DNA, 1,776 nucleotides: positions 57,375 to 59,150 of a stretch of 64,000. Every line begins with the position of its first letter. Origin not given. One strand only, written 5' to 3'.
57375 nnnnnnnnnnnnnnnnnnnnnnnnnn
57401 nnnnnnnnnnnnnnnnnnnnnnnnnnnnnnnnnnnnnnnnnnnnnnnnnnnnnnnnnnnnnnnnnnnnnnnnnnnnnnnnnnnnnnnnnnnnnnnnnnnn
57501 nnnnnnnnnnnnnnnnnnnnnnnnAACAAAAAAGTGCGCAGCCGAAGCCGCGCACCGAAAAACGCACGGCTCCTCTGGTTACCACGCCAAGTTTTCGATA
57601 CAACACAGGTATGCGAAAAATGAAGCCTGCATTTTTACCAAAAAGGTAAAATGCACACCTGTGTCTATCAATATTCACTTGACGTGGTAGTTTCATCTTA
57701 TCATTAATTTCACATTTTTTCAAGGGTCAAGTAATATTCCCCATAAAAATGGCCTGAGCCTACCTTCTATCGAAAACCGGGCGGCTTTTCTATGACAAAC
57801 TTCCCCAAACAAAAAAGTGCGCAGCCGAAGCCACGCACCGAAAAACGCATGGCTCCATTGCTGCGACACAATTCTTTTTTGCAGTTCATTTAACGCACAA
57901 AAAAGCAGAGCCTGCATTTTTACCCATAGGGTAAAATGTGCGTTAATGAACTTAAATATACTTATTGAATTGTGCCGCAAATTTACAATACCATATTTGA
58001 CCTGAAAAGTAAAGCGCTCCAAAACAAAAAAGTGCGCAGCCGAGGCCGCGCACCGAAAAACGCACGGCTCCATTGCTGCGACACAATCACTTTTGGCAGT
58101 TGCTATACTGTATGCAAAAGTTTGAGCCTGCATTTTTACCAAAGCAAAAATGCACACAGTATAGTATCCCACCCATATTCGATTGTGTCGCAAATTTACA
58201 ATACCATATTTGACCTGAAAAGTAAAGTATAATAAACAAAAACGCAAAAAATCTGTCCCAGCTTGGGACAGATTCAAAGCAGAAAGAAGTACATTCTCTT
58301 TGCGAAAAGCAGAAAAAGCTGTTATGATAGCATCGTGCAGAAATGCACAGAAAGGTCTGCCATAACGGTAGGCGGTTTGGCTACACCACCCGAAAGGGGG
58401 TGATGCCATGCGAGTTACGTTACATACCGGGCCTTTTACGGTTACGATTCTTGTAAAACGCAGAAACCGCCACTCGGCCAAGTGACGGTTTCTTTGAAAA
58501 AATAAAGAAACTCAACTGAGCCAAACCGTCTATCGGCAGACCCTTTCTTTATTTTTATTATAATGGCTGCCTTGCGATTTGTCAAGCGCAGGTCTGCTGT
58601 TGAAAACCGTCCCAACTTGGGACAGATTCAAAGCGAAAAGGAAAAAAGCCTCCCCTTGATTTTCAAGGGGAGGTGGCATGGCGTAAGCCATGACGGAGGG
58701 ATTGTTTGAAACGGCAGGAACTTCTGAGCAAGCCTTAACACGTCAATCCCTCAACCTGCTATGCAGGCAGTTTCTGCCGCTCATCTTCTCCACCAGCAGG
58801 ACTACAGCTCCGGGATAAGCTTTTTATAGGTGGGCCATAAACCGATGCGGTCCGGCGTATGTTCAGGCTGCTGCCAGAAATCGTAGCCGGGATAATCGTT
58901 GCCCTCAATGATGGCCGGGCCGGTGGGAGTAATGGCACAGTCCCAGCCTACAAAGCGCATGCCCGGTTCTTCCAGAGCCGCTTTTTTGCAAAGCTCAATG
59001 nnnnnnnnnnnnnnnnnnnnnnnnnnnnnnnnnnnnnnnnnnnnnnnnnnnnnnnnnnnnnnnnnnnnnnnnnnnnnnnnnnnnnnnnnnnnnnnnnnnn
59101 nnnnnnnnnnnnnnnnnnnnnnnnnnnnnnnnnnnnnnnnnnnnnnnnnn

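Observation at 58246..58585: ~305-nt structured RNA D driven by a perfect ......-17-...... promoter and bracketed by two copies of the same 28-nt hairpin element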

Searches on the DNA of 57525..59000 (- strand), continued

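Call 33: search_with_rna_model(model_id=R1, sources=[window, L001, L002, L003, L004, L005, L006, L007, L008, L009, L010, L011, L012, L013, L014, L015, L016, L017, L018, L019, L020, L021, L022, L023, L024, L025, L026, L027, L028, L029, L030, L031, L032, L033, L034, L035, L036, L037, L038, L039, L040, L041, L042, L043, L044, L045, L046, L047, L048, L049, L050, L051, L052, L053, L054, L055, L056, L057, L058, L059, L060, L061, L062, L063, L064, L065, L066, L067, L068, L069, L070, L071, L072, L073, L074, L075, L076, L077, L078, L079, L080, L081, L082, L083, L084, L085, L086, L087, L088, L089, L090, L091, L092, L093, L094, L095, L096, L097, L098, L099], max_evalue=0.01, make_alignment=true)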
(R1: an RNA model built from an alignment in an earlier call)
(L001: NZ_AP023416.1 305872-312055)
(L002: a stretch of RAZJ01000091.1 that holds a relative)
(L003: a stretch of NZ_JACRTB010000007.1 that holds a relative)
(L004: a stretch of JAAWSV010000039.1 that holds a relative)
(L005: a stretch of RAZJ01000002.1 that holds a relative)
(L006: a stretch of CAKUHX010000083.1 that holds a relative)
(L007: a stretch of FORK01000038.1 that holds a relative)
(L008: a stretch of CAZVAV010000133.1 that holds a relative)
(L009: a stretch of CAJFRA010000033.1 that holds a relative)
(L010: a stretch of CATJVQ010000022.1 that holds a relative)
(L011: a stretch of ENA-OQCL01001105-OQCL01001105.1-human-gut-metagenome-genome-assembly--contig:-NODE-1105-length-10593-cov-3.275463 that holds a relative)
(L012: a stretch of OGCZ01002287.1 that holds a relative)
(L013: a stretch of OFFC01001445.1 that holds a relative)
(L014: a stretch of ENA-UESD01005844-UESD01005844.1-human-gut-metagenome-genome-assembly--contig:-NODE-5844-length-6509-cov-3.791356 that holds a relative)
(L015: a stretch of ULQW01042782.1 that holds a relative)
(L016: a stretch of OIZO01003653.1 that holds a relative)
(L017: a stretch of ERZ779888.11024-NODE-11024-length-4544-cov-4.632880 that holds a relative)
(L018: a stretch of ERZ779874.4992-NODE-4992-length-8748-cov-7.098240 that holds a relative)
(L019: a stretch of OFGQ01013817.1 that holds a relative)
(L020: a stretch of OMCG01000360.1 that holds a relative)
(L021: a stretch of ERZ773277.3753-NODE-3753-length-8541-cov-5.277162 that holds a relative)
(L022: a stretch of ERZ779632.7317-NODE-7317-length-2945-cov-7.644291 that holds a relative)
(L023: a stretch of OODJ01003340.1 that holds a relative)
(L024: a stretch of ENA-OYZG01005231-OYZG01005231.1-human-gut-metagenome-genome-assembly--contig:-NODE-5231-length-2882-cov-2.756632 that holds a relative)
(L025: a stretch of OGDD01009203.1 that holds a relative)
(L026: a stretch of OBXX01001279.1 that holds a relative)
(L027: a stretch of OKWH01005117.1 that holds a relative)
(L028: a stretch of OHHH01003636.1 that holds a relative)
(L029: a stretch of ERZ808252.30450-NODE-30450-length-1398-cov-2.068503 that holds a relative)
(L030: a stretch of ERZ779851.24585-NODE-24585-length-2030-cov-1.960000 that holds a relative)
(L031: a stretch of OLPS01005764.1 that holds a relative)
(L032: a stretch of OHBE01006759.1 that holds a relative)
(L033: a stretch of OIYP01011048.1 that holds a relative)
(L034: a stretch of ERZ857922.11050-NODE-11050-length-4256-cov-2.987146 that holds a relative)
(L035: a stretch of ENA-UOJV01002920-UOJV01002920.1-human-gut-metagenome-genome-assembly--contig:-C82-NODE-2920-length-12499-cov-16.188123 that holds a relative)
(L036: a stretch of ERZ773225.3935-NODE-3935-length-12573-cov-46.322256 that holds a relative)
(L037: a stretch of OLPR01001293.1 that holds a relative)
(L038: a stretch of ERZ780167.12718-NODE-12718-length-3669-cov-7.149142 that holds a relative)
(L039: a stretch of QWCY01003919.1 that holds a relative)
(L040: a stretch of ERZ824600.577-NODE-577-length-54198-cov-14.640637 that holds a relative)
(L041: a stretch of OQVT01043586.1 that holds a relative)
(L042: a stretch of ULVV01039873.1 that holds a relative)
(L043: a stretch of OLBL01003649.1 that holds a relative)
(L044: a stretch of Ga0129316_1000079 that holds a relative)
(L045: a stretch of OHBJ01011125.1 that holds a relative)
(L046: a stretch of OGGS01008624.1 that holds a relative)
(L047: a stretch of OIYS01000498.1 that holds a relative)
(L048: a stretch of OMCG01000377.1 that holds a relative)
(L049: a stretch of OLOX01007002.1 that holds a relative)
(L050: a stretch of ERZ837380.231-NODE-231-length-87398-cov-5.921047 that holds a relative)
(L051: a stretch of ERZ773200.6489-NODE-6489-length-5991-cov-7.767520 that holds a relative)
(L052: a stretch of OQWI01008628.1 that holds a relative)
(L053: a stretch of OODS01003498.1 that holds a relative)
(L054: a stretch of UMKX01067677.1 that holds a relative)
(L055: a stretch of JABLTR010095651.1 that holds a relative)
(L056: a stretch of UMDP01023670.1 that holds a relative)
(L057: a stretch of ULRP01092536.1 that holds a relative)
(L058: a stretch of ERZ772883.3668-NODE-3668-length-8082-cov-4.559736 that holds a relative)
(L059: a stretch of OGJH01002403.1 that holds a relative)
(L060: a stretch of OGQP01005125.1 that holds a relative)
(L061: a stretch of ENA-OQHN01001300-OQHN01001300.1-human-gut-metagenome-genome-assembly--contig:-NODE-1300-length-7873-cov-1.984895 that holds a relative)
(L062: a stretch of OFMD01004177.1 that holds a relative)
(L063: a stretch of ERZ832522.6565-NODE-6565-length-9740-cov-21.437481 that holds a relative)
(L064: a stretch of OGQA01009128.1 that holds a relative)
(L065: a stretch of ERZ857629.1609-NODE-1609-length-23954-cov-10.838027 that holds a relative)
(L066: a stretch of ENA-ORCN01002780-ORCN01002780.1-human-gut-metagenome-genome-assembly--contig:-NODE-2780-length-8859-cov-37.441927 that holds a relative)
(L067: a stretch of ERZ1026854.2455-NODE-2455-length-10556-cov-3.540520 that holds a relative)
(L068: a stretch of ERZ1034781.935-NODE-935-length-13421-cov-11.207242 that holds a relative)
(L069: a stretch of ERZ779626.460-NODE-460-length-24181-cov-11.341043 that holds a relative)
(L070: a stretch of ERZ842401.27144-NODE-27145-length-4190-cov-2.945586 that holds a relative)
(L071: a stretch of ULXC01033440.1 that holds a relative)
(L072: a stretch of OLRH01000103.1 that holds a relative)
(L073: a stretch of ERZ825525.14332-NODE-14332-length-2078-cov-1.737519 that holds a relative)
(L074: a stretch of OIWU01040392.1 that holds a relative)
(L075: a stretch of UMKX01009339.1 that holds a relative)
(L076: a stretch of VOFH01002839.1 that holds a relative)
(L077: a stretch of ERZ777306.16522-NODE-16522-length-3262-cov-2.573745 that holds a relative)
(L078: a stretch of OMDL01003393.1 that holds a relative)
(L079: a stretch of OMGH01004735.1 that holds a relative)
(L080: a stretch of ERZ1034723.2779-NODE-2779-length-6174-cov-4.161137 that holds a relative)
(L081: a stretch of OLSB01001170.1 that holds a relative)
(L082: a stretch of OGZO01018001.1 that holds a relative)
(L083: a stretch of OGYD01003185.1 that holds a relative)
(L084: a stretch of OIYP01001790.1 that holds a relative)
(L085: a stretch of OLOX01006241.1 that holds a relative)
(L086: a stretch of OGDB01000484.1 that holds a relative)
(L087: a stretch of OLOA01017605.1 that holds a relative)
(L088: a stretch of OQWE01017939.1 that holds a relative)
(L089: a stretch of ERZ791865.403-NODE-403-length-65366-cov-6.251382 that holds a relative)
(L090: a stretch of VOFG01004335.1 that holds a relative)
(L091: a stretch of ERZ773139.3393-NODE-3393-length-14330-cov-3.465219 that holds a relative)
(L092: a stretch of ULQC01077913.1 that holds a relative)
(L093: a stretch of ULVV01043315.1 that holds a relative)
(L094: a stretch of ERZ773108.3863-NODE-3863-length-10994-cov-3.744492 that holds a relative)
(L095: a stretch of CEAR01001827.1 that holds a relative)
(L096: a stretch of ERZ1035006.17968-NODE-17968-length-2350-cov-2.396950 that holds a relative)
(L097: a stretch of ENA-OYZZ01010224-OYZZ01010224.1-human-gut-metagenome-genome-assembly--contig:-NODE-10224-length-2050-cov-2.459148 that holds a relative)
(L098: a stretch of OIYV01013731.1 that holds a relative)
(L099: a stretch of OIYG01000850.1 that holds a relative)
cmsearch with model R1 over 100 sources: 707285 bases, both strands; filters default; matches with E-value up to 0.01: 234.
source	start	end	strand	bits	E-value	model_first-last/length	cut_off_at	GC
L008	3338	3546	-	238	2.1e-67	1-209/209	no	0.56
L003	1786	1994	+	237.6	2.8e-67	1-209/209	no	0.56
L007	2917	3126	-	232.6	8.2e-66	1-209/209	no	0.57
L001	3323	3531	+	224.8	1.6e-63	1-209/209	no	0.54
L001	2998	3201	+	222.3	8.3e-63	1-209/209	no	0.53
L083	4684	4887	-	216.4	4.5e-61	1-209/209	no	0.54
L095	1713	1915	+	211.4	1.4e-59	1-209/209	no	0.54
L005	3462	3659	-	210.9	1.8e-59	1-209/209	no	0.54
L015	153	354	-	210.7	2.1e-59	1-209/209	no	0.55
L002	2020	2221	-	210.3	2.8e-59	1-209/209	no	0.51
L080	2929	3130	+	209.8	4e-59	1-209/209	no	0.55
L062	2601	2804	+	208.6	9e-59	1-209/209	no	0.55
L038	232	435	+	205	1e-57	1-209/209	no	0.54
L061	401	600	+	204.3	1.6e-57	1-209/209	no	0.52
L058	2409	2616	-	202.4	6e-57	1-209/209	no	0.54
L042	1497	1697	-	201.8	8.7e-57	1-209/209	no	0.56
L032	4459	4667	-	201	1.5e-56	1-209/209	no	0.55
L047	3088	3288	-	200.6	2e-56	1-209/209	no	0.55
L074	962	1166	-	200.4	2.2e-56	1-209/209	no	0.54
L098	1237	1437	+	200.3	2.4e-56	1-209/209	no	0.56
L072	448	649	+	200.2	2.6e-56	1-209/209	no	0.53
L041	242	444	+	200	2.9e-56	1-209/209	no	0.55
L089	303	505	+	197.4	1.7e-55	1-209/209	no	0.55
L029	471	671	-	196.7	2.8e-55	1-209/209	no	0.56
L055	1333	1534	-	196.6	3e-55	1-209/209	no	0.55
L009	6237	6445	+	196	4.3e-55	1-209/209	no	0.53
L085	1288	1488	+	194.3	1.4e-54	1-209/209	no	0.55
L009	6534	6741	+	193.1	3.1e-54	1-209/209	no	0.52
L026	2204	2403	-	193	3.4e-54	1-209/209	no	0.54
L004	6343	6554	+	191.9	7e-54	1-209/209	no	0.54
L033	52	256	+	191.7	8e-54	1-209/209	no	0.57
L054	553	755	-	189.9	2.7e-53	1-209/209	no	0.57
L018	1332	1533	+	188.9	5.2e-53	1-209/209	no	0.56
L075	5470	5673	-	188.1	9.3e-53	1-209/209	no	0.57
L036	2692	2890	+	178.8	4.9e-50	1-209/209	no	0.55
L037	5023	5221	+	178.8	4.9e-50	1-209/209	no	0.55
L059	9979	10177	-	178.8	4.9e-50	1-209/209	no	0.55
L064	633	831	+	178.8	4.9e-50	1-209/209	no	0.55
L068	9322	9520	-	178.8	4.9e-50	1-209/209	no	0.55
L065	4612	4820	-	162.4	3.1e-45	1-209/209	no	0.5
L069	3031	3242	-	160.3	1.3e-44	1-209/209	no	0.57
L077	2373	2577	-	157.6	8.2e-44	1-209/209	no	0.59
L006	1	171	+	155.1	4.2e-43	33-209/209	5'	0.57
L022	301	500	-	153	1.8e-42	1-209/209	no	0.55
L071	3582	3746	+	152.6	2.3e-42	1-171/209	3'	0.53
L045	4427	4623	+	151.4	5.4e-42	1-198/209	3'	0.54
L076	8138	8354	+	141.4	4.6e-39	1-209/209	no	0.47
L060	4454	4669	-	140.4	8.6e-39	1-209/209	no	0.48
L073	527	743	-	140.4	8.7e-39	1-209/209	no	0.47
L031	3964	4180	+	140.4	8.9e-39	1-209/209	no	0.47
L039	13576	13792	-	140.4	8.9e-39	1-209/209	no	0.47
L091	8287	8503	-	140.4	8.9e-39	1-209/209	no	0.47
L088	238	442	-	138.2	3.9e-38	1-209/209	no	0.52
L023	1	207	-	137.6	5.8e-38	1-209/209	no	0.46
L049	5151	5361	-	136.9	9.7e-38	1-209/209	no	0.56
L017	3145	3355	-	133.4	9.8e-37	1-209/209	no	0.56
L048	1030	1241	+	132.3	2.1e-36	1-209/209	no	0.46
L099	3862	4075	-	124.7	3.5e-34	1-209/209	no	0.44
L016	545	758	-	124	5.6e-34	1-209/209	no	0.45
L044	10879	11095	-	120.3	7.1e-33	1-209/209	no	0.45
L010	1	172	+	118.4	2.4e-32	31-209/209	5'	0.51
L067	5471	5686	-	117.4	4.8e-32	1-209/209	no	0.44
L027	1346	1559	-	116.6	8.5e-32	1-209/209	no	0.45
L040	10062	10275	+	116.6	8.5e-32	1-209/209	no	0.45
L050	995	1208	+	116.6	8.5e-32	1-209/209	no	0.45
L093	4824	5034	+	116.4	9.6e-32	1-209/209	no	0.46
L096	961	1177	+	114.4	3.8e-31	1-209/209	no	0.46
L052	702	917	+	113.9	5.2e-31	1-209/209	no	0.44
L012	4118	4355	+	113.7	6e-31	1-209/209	no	0.5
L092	465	702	-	113.7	6e-31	1-209/209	no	0.5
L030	302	501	-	110.8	4.2e-30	1-209/209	no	0.46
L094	3333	3518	-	110.4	5.6e-30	1-209/209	no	0.48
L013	11114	11330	+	109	1.5e-29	1-209/209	no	0.49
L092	790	970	-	107.2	5e-29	1-209/209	no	0.5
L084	7957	8165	-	106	1.1e-28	1-209/209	no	0.49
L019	137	350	+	104.6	2.8e-28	1-209/209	no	0.55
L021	3521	3726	-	99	1.3e-26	1-209/209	no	0.5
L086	4372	4577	-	99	1.3e-26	1-209/209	no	0.5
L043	2259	2413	+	98.6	1.6e-26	1-150/209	3'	0.43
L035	7853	8058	-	97.7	2.9e-26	1-209/209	no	0.5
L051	529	734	-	97.7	2.9e-26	1-209/209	no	0.5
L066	3820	4025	-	97.7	2.9e-26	1-209/209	no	0.5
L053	7742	7947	-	96.7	5.7e-26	1-209/209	no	0.51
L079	4303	4508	+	96.7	5.7e-26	1-209/209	no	0.51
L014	5208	5413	+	95.1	1.7e-25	1-209/209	no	0.51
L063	3519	3724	-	95.1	1.7e-25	1-209/209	no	0.51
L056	3465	3670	-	94.3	3e-25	1-209/209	no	0.51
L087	2235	2440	+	94.3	3e-25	1-209/209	no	0.51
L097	1299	1504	+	94.3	3e-25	1-209/209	no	0.51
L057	12574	12741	-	91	2.8e-24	22-186/209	no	0.49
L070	2284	2514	+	78.2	1.5e-20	1-209/209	no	0.52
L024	2766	2882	+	78.2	1.6e-20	1-146/209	3'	0.51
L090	1718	1931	+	73.6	3.4e-19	1-209/209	no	0.56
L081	1366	1579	-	71.9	1.1e-18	1-209/209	no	0.55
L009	6826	7056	+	68.9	8.2e-18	1-209/209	no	0.5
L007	3632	3854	-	63.2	4e-16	1-209/209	no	0.54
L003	981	1203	+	61.4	1.3e-15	1-209/209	no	0.53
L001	3467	3662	-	56.5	3.5e-14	1-209/209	no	0.49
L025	1575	1770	+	55.9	5.2e-14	1-209/209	no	0.48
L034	1366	1561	+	55.8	5.6e-14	1-209/209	no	0.49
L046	378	573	+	55.8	5.6e-14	1-209/209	no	0.49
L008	5702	5921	-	54.2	1.7e-13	1-209/209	no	0.48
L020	1220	1387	+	47.8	1.2e-11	1-209/209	no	0.44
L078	2277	2444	+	47.8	1.2e-11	1-209/209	no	0.44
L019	472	648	+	47.8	1.3e-11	1-209/209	no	0.54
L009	7144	7372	+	42.7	4.1e-10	1-209/209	no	0.5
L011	72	279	+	41.8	7.4e-10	1-209/209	no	0.46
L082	309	521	+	41.7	7.9e-10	1-209/209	no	0.46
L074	1257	1384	-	41.4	9.7e-10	90-209/209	5'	0.48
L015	358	486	-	40.8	1.5e-09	1-209/209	no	0.51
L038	101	228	+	40.2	2.1e-09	1-209/209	no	0.5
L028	2574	2738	-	39.9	2.5e-09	1-209/209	no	0.38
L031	4294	4577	-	39.7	3.1e-09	1-209/209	no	0.5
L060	4057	4340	+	39.4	3.8e-09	1-209/209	no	0.5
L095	1581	1709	+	39.3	3.9e-09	1-209/209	no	0.53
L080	2797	2925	+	38.2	8.2e-09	1-209/209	no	0.51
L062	2470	2597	+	37.9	1e-08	1-209/209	no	0.5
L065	4857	4888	-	33.5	2e-07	63-94/209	no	0.53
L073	135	413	+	31.6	7.1e-07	1-209/209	no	0.48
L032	4520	4665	+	31.5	7.4e-07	1-209/209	no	0.49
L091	7894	8173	+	29.1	3.9e-06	1-209/209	no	0.51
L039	13182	13460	+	27.2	1.4e-05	1-209/209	no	0.52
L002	2081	2219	+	26.6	2e-05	1-209/209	no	0.47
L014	5259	5290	-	26.6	2.1e-05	63-94/209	no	0.62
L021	3644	3675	+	26.6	2.1e-05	63-94/209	no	0.62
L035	7976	8007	+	26.6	2.1e-05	63-94/209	no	0.62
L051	652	683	+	26.6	2.1e-05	63-94/209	no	0.62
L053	7865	7896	+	26.6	2.1e-05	63-94/209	no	0.62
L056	3588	3619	+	26.6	2.1e-05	63-94/209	no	0.62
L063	3642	3673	+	26.6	2.1e-05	63-94/209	no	0.62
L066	3943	3974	+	26.6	2.1e-05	63-94/209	no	0.62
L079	4354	4385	-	26.6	2.1e-05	63-94/209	no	0.62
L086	4495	4526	+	26.6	2.1e-05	63-94/209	no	0.62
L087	2286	2317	-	26.6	2.1e-05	63-94/209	no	0.62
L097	1350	1381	-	26.6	2.1e-05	63-94/209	no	0.62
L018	1390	1419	-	26.5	2.2e-05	64-93/209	no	0.67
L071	3640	3669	-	26.5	2.2e-05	64-93/209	no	0.67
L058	2483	2614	+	26.2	2.7e-05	1-209/209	no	0.5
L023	52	226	+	25.9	3.4e-05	1-209/209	no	0.41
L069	3089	3258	+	25.3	5.2e-05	1-209/209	no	0.54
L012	4163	4299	-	25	6.2e-05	1-209/209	no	0.47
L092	521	657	+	25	6.2e-05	1-209/209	no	0.47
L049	5218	5359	+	24.9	6.4e-05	1-209/209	no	0.51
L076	8470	8747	-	24.9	6.8e-05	1-209/209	no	0.51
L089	577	604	+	24.7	7.4e-05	65-92/209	no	0.57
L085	1290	1427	-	24.7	7.6e-05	1-209/209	no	0.51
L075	5531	5671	+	24.7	7.7e-05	1-209/209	no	0.52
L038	156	187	-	24.6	8.3e-05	63-94/209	no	0.53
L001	3385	3416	-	24.6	8.3e-05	63-94/209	no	0.53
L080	2984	3015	-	24.6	8.3e-05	63-94/209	no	0.53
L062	2525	2556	-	24.6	8.3e-05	63-94/209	no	0.53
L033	54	195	-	24.5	8.4e-05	1-209/209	no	0.53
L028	2596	2764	+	24.2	0.00011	1-209/209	no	0.41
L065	990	1228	+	24.2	0.00011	1-209/209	no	0.54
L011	124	155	-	24.1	0.00011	63-94/209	no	0.56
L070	2352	2383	-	24.1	0.00011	63-94/209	no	0.56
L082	364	395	-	24.1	0.00011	63-94/209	no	0.56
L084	8077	8108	+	24.1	0.00011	63-94/209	no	0.56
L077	2488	2519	+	24.1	0.00012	63-94/209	no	0.62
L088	352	383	+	24.1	0.00012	63-94/209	no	0.62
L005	3577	3608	+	24.1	0.00012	63-94/209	no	0.62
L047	3203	3234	+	24.1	0.00012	63-94/209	no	0.62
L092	901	932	+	24.1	0.00012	63-94/209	no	0.62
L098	1291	1322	-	24.1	0.00012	63-94/209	no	0.62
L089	471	659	-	23.8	0.00013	1-209/209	no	0.47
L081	1425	1582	+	23.6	0.00016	1-209/209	no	0.53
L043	2268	2385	-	23.4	0.00018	32-174/209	no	0.45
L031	3973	4090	-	23.4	0.00018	32-174/209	no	0.45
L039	13666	13783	+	23.4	0.00018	32-174/209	no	0.45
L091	8377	8494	+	23.4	0.00018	32-174/209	no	0.45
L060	4543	4660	+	23.4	0.00018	32-174/209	no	0.45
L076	8147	8264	-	23.4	0.00018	32-174/209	no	0.45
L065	4726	4757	+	23.2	0.00021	63-94/209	no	0.53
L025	1632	1663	-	23.2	0.00021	63-94/209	no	0.53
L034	1423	1454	-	23.2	0.00021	63-94/209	no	0.53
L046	435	466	-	23.2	0.00021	63-94/209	no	0.53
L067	5596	5627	+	23.2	0.00021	63-94/209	no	0.53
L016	668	699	+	23.2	0.00021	63-94/209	no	0.53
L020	1277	1308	-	23.2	0.00021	63-94/209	no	0.53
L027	1472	1503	+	23.2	0.00021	63-94/209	no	0.53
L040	10118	10149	-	23.2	0.00021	63-94/209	no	0.53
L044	11006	11037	+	23.2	0.00021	63-94/209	no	0.53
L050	1051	1082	-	23.2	0.00021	63-94/209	no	0.53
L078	2334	2365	-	23.2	0.00021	63-94/209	no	0.53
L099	3985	4016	+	23.2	0.00021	63-94/209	no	0.53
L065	4857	4888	+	23.2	0.00021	63-94/209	no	0.53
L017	3212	3353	+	23.2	0.00021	1-209/209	no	0.51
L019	197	228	-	23.2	0.00021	63-94/209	no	0.59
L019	530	561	-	23.2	0.00021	63-94/209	no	0.59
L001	3055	3086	-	23.2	0.00021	63-94/209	no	0.59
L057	12671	12702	+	22.5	0.00033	63-94/209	no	0.53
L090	1715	1872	-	22.2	0.0004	1-209/209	no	0.53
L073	649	678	+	21.8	0.00055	64-93/209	no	0.57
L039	9603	9855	+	21.6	0.0006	1-209/209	no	0.51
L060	301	553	+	21.6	0.0006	1-209/209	no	0.51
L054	614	753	+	21.6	0.0006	1-209/209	no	0.51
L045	4490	4519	-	21.3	0.00074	64-93/209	no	0.6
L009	6299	6328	-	21.3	0.00074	64-93/209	no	0.6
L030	417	446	+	21.3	0.00076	64-93/209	no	0.67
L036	2747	2776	-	21.3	0.00076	64-93/209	no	0.67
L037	5078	5107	-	21.3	0.00076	64-93/209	no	0.67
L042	1613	1642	+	21.3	0.00076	64-93/209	no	0.67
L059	10093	10122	+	21.3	0.00076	64-93/209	no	0.67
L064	688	717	-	21.3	0.00076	64-93/209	no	0.67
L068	9436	9465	+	21.3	0.00076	64-93/209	no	0.67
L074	1035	1165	+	21.1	0.00087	1-209/209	no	0.51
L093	4749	4965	-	20.7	0.0011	1-209/209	no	0.51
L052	762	791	-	20.4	0.0014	64-93/209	no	0.57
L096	1020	1049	-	20.4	0.0014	64-93/209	no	0.57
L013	11178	11209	-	19.8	0.0021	63-94/209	no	0.53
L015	268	299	+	19.8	0.0021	63-94/209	no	0.53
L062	2658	2689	-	19.8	0.0021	63-94/209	no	0.53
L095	1637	1668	-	19.8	0.0021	63-94/209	no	0.53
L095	1769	1800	-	19.8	0.0021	63-94/209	no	0.53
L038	289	320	-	19.8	0.0021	63-94/209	no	0.53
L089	360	391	-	19.8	0.0021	63-94/209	no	0.53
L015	399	430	+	19.8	0.0021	63-94/209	no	0.53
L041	299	330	-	19.5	0.0025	63-94/209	no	0.53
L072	504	535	-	19.4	0.0027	63-94/209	no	0.62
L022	413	444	+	19.4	0.0027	63-94/209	no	0.62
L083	4799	4830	+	19.4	0.0027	63-94/209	no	0.62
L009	6592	6623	-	19.3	0.0028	63-94/209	no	0.62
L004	6408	6439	-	19.3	0.0028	63-94/209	no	0.62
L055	1447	1478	+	19.3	0.0028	63-94/209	no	0.62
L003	1848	1879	-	19.3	0.0028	63-94/209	no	0.62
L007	3033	3064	+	19.3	0.0028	63-94/209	no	0.62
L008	3453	3484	+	19.3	0.0028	63-94/209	no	0.62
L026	2318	2349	+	19.3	0.0028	63-94/209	no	0.62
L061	455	486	-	19.3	0.0028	63-94/209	no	0.62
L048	1087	1118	-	18.7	0.0044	63-94/209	no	0.56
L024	2768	2882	-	17.9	0.0075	38-209/209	5'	0.51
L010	23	54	-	17.6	0.0092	63-94/209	no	0.62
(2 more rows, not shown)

Alignment A5: 150 matches aligned to the model, 501 columns, each read 5' to 3' on its own strand. Consensus structure (alignment columns), stored with it:
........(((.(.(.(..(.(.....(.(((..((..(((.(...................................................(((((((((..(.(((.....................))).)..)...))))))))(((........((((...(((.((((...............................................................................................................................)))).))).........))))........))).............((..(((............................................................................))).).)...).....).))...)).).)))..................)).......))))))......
